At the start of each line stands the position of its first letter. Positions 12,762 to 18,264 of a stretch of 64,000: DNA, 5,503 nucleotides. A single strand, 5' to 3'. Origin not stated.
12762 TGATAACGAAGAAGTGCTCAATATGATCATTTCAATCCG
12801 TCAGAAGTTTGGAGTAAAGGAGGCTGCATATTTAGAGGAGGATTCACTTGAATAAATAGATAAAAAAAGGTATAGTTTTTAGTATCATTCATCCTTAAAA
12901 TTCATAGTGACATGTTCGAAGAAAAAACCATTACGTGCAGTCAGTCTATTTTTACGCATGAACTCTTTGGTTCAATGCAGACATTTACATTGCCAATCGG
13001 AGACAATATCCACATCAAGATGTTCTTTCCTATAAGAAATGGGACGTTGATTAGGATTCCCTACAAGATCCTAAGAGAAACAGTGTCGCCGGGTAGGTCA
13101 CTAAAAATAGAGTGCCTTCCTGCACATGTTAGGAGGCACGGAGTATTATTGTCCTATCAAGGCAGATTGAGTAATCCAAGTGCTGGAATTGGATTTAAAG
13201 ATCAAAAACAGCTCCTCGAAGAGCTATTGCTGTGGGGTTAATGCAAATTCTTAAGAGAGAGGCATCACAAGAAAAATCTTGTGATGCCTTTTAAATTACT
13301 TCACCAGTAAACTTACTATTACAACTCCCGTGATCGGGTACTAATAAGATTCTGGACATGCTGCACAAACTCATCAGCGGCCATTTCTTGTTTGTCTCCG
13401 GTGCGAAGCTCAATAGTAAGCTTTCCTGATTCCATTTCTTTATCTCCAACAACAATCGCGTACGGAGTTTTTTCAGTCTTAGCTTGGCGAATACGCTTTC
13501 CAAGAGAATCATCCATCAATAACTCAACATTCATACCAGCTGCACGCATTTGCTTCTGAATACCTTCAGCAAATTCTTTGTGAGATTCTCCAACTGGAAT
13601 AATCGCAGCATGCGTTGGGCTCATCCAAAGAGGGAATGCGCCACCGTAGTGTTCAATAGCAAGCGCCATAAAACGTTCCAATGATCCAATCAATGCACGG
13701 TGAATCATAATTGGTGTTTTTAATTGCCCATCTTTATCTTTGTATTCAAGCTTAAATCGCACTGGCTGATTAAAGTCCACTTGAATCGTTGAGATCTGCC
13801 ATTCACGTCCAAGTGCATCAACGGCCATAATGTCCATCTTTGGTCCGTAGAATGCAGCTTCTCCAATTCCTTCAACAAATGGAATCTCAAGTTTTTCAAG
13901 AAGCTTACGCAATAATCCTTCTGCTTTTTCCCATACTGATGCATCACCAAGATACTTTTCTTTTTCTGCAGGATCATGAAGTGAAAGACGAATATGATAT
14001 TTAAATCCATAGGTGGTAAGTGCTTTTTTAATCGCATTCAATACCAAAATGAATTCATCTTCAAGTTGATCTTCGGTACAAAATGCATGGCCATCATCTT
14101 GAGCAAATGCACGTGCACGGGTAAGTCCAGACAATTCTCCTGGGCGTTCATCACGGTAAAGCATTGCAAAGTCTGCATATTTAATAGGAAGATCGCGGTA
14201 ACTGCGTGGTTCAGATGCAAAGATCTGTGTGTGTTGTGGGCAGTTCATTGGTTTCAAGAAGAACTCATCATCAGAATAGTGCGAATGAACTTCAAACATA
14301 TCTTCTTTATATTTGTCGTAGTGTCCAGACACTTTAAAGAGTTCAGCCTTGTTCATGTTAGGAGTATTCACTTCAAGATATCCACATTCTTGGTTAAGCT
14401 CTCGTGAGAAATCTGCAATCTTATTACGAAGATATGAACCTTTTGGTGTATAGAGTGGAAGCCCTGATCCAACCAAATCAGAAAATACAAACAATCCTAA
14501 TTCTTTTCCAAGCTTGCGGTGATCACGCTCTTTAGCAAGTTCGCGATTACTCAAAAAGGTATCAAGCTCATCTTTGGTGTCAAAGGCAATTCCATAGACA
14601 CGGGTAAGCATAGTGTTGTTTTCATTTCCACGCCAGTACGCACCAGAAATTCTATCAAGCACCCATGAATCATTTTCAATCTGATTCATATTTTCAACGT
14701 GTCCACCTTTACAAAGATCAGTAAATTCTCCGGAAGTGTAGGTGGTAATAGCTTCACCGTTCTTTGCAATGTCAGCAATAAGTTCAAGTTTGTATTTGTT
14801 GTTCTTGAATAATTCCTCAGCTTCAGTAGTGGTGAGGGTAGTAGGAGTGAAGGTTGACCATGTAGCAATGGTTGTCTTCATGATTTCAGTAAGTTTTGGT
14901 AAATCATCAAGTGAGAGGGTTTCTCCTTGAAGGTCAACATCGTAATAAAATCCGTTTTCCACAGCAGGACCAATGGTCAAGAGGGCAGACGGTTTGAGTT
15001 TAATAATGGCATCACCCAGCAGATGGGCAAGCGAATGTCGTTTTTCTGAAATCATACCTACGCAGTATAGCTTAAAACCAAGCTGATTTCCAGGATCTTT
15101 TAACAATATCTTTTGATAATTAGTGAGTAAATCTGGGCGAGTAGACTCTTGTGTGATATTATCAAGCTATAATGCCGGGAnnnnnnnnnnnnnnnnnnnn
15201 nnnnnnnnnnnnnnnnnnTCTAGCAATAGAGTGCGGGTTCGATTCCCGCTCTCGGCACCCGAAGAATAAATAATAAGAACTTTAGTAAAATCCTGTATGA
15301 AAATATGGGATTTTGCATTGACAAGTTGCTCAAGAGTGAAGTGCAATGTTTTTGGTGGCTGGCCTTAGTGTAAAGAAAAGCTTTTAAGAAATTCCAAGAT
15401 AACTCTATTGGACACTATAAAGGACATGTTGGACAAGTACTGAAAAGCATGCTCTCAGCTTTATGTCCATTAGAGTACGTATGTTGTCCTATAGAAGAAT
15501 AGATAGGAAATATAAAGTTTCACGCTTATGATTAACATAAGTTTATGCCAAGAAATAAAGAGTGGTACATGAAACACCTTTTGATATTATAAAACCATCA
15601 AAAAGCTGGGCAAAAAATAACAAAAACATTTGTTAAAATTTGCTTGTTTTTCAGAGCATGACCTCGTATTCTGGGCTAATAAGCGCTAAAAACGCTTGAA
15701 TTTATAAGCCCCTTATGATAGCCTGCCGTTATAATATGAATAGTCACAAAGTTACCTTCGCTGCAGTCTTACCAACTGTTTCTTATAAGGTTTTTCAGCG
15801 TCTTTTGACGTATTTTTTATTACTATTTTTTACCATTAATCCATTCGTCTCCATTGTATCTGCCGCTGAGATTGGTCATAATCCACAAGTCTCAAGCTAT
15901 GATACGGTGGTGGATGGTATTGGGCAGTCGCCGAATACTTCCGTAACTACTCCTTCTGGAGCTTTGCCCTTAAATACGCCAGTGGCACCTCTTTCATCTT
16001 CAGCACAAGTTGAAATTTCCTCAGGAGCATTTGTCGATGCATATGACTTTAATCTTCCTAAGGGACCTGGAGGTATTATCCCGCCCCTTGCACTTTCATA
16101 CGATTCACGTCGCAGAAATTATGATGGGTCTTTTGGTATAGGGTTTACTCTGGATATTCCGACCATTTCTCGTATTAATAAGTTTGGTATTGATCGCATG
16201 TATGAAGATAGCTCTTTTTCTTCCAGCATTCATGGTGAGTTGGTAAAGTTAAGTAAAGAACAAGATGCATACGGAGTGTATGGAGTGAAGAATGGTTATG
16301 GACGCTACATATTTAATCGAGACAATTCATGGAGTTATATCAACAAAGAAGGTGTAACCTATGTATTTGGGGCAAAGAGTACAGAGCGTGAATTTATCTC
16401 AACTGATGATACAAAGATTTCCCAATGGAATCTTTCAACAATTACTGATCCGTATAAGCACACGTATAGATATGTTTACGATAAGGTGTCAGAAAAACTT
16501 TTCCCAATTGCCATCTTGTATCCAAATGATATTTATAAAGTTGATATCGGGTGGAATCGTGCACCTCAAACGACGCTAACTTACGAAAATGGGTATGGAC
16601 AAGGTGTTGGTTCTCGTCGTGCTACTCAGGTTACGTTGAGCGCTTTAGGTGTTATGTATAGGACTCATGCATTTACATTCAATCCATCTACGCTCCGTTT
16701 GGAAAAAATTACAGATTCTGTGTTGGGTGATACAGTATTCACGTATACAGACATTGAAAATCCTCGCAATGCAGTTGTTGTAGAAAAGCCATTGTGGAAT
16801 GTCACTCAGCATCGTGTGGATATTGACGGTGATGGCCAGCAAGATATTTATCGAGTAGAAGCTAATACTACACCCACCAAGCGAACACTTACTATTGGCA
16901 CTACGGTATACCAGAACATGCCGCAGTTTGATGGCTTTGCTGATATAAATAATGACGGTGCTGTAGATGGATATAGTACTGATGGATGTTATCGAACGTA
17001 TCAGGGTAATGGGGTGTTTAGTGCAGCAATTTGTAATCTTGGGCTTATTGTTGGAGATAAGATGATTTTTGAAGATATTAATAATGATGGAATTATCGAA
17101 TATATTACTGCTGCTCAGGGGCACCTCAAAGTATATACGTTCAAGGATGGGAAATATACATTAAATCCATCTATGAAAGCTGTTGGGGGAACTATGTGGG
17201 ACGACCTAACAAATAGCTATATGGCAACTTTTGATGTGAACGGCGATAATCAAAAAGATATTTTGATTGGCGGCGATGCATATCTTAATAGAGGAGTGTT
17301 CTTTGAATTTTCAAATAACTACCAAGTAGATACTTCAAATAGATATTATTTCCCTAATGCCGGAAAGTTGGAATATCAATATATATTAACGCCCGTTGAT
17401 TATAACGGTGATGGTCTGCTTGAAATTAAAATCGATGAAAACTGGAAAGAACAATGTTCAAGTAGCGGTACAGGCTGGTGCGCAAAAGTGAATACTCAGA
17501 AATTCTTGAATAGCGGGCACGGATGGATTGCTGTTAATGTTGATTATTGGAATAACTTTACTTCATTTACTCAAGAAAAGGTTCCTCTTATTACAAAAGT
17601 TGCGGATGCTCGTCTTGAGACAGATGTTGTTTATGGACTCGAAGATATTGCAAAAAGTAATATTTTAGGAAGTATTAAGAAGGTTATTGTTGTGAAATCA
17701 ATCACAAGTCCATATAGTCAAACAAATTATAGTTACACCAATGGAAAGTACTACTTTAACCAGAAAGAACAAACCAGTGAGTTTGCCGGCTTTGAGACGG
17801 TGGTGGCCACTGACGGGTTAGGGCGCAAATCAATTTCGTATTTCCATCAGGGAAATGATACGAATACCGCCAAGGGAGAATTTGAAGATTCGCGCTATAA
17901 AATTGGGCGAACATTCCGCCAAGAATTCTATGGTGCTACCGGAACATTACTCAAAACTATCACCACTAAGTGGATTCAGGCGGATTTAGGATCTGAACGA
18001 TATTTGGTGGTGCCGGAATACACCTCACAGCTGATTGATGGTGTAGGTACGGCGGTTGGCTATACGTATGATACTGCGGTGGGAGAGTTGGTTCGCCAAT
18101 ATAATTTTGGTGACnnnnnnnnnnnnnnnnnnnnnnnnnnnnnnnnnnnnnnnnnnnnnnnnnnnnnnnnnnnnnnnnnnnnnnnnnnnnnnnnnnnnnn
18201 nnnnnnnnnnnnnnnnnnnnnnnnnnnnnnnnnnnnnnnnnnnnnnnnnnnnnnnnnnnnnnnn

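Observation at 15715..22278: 2187-aa secreted SpvB / FG-GAP / RHS polymorphic toxin, a fused TcB-TcC-like 'BC' protein, in a reduced genome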

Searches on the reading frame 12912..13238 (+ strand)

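Call 8: search_protein_families(library=pfam, proteins=[window:12912-13238:+], max_evalue=0.01)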
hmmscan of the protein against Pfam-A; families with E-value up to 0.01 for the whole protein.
window:12912-13238:+ (109 aa): 1 family
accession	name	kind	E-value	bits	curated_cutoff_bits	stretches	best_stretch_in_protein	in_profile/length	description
PF23522.1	Microp_apicomplexa_12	-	0.0018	18.9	27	1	30-100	17-83/91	Apicomplexa microprotein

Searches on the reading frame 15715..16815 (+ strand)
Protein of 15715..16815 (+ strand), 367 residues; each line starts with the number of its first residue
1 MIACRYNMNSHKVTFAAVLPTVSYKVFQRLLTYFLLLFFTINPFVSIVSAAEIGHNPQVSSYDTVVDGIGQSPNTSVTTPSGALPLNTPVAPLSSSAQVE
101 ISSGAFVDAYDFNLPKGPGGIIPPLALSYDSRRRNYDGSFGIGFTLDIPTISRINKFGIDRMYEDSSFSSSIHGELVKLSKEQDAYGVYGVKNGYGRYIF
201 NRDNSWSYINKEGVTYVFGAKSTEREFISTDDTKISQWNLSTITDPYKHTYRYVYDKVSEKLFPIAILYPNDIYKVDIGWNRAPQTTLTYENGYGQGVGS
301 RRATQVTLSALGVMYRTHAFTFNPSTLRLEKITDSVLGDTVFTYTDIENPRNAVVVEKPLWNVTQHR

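Call 21: search_protein_families(library=pfam, proteins=[window:15715-16815:+], max_evalue=5)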
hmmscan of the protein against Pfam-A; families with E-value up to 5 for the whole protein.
window:15715-16815:+ (367 aa): 1 family
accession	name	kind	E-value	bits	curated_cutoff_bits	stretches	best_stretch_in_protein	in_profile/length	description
PF03534.18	SpvB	-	1.2e-11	44.8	22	2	116-185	17-84/287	Salmonella virulence plasmid 65kDa B protein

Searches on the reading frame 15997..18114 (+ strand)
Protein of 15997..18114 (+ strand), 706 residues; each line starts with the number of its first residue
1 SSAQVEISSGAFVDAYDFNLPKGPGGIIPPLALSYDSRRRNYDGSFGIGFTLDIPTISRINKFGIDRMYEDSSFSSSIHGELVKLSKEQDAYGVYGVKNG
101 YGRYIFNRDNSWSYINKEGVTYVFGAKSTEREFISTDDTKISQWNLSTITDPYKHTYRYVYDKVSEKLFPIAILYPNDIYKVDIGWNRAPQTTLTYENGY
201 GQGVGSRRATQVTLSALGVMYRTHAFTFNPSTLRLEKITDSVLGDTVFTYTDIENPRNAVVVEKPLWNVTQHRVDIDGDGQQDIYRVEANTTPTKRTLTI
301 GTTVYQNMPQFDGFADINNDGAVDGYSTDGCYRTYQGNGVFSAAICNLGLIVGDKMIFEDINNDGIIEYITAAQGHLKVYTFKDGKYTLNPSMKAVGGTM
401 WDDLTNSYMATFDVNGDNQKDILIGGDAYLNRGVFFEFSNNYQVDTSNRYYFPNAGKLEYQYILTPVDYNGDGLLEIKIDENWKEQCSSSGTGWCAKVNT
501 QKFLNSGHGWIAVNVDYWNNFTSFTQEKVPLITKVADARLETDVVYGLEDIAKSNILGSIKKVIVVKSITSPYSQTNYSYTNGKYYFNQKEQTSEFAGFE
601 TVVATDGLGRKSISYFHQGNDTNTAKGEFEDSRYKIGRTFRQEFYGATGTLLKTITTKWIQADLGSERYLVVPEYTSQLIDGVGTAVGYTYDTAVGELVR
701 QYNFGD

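Call 64: predict_structure(alignment_id=A6)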
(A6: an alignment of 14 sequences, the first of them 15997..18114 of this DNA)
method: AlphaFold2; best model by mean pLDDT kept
length: 706 residues; sequences in the alignment: 14
mean_pLDDT: 66.5   pTM: 0.53
mean pLDDT of the five models: 66.5, 65.1, 64.3, 63.8, 59.6
residues with pLDDT >= 90: 56; 70-90: 240; 50-70: 287; < 50: 123
segments of 3 or more residues with pLDDT < 50: 191-204, 232-235, 255-269, 280-282, 349-354, 401-406, 447-455, 469-473, 515-527, 548-573, 589-594
pLDDT, mean of each block of 10 residues (from residue 1): 67 80 86 77 67 88 55 84 77 79 86 89 91 69 91 92 82 89 81 40 58 88 79 54 71 46 35 54 60 63 67 58 56 53 50 56 65 69 68 68 52 65 74 76 51 43 57 57 68 68 60 48 42 68 52 35 43 62 59 59 83 83 52 74 87 80 66 67 67 66 61
secondary structure, 60 per line:
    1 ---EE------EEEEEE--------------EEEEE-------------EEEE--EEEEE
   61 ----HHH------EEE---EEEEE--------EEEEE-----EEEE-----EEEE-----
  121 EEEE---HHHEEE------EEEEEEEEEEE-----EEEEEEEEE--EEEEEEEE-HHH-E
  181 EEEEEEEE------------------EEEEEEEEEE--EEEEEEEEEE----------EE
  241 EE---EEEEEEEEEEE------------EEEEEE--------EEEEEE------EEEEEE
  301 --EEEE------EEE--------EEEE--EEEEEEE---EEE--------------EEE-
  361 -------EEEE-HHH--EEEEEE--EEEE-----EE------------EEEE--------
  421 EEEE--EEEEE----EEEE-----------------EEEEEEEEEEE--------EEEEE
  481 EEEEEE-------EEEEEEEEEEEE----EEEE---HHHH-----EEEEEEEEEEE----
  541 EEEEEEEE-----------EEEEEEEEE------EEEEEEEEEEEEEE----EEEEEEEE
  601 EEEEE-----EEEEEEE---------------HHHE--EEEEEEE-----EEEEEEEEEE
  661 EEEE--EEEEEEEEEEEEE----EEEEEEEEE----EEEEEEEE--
elements in order (helices of 4 or more, strands of 3 or more residues): E12-17 E32-36 E50-53 E56-60 E74-76 E80-84 E93-97 E103-106 E112-115 E121-124 E131-133 E140-150 E156-164 E167-174 E180-188 E207-216 E219-228 E239-242 E246-256 E269-274 E283-288 E295-300 E303-306 E313-315 E324-327 E330-336 E340-342 E357-359 E368-371 E378-383 E386-389 E409-412 E421-424 E427-431 E436-439 E457-467 E476-486 E494-505 E510-513 H517-520 E526-536 E541-548 E560-568 E575-588 E593-605 E611-617 E639-645 E651-664 E667-679 E684-692 E697-704

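Call 66: fold_search(model_id=the predicted structure, library=pdb)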
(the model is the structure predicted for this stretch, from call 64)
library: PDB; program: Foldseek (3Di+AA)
matches with E <= 10: 501; with E <= 0.001: 142
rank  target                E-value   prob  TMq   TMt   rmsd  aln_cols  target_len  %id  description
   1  5kis_A                3.5e-20  1.00  0.44  0.24  13.3       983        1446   14  YenB/RHS2 complex (released 2017-08-09)
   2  4igl_A                3.7e-20  1.00  0.45  0.25  13.5       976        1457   13  Structure of the RHS-repeat containing BC component of the secreted ABC toxin complex from Yersinia entomophaga (released 2013-08-07)
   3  4igl_C                5.4e-20  1.00  0.43  0.24  13.9       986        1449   14  Structure of the RHS-repeat containing BC component of the secreted ABC toxin complex from Yersinia entomophaga (released 2013-08-07)
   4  6h6f_F                5.9e-20  1.00  0.48  0.20  12.6       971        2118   12  PTC3 holotoxin complex from Photorhabdus luminiscens - Mutant TcC-D651A (released 2018-10-03)
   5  6h6e_F                1.2e-19  1.00  0.47  0.19  13.6       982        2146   12  PTC3 holotoxin complex from Photorhabdus luminecens in prepore state (TcdA1, TcdB2, TccC3) (released 2018-10-03)
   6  6l7i_F                2.6e-19  1.00  0.47  0.26  13.2       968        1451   12  Signal substraction of TcdB1-TccC2 and part of TcdA1 (released 2021-03-31)
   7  9c4k_P                4.0e-19  1.00  0.46  0.25  12.7       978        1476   13  Yersinia entomophaga holotoxin complex in prepore conformation (released 2025-12-31)
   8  6sue_F                8.6e-19  1.00  0.46  0.19  13.1       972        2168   12  Structure of Photorhabdus luminescens Tc holotoxin pore, Mutation TccC3-D651A (released 2019-11-06)
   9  4o9x                  2.5e-18  1.00  0.45  0.18  13.8       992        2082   12  Crystal Structure of TcdB2-TccC3 (released 2014-02-26)
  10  6sup                  1.8e-17  1.00  0.44  0.18  13.9       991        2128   12  Crystal Structure of TcdB2-TccC3-Cdc42 (released 2019-12-04)
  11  6suq                  5.8e-17  1.00  0.45  0.18  13.4      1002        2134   12  Crystal Structure of TcdB2-TccC3-TEV (released 2019-12-04)
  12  8qja_C                9.6e-11  1.00  0.19  0.14  33.2       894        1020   12  T6SS-linked Rhs repeat protein - Advenella mimigardefordensis VgrG-Rhs core (released 2024-09-25)
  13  8uxt                  1.3e-10  1.00  0.20  0.11  34.5       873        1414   13  Acinetobacter baumannii Tse15 Rhs effector, toxin cleavage mutant (D1369N, D1391N) (released 2024-10-09)
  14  8cp6_B                1.3e-10  1.00  0.18  0.12  35.6       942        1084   10  Type six secretion system exported effector 5 (Tse5) (released 2023-12-06)
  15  8qja_A                1.6e-10  1.00  0.21  0.15  33.1       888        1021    9  T6SS-linked Rhs repeat protein - Advenella mimigardefordensis VgrG-Rhs core (released 2024-09-25)
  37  6p0x_A                3.5e-06  1.00  0.25  0.52   7.5       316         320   14  Structure of the N-terminal domain of effector protein SpvB from Salmonella typhimurium strain LT2 (released 2019-06-19)
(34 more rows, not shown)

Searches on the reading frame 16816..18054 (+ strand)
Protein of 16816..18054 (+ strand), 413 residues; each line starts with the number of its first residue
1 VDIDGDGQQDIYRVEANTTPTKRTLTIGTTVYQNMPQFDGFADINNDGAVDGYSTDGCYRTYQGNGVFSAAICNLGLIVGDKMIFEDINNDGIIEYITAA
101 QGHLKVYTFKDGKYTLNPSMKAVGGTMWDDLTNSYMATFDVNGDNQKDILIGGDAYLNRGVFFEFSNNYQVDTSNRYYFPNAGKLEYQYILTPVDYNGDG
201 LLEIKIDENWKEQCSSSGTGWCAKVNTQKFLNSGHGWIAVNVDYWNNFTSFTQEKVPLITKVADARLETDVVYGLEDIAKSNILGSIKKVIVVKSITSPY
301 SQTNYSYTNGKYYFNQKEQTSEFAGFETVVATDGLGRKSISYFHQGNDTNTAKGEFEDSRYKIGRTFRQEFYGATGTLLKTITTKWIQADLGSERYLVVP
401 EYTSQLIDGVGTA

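Call 21: search_protein_families(library=pfam, proteins=[window:16816-18054:+], max_evalue=5)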
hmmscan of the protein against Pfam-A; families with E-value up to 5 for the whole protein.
window:16816-18054:+ (413 aa): 4 families
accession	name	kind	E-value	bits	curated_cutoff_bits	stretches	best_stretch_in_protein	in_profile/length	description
PF13517.12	FG-GAP_3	-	1.2e-10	42.3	26.9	2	87-151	1-61/61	FG-GAP-like repeat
PF03465.20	eRF1_3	-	0.16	12.9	25.8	1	268-316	16-58/106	eRF1 domain 3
PF01839.29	FG-GAP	-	0.42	11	22.1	1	189-204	3-18/37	FG-GAP repeat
PF00404.24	Dockerin_1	-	3.4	8.4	22.9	1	35-52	29-46/57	Dockerin type I domain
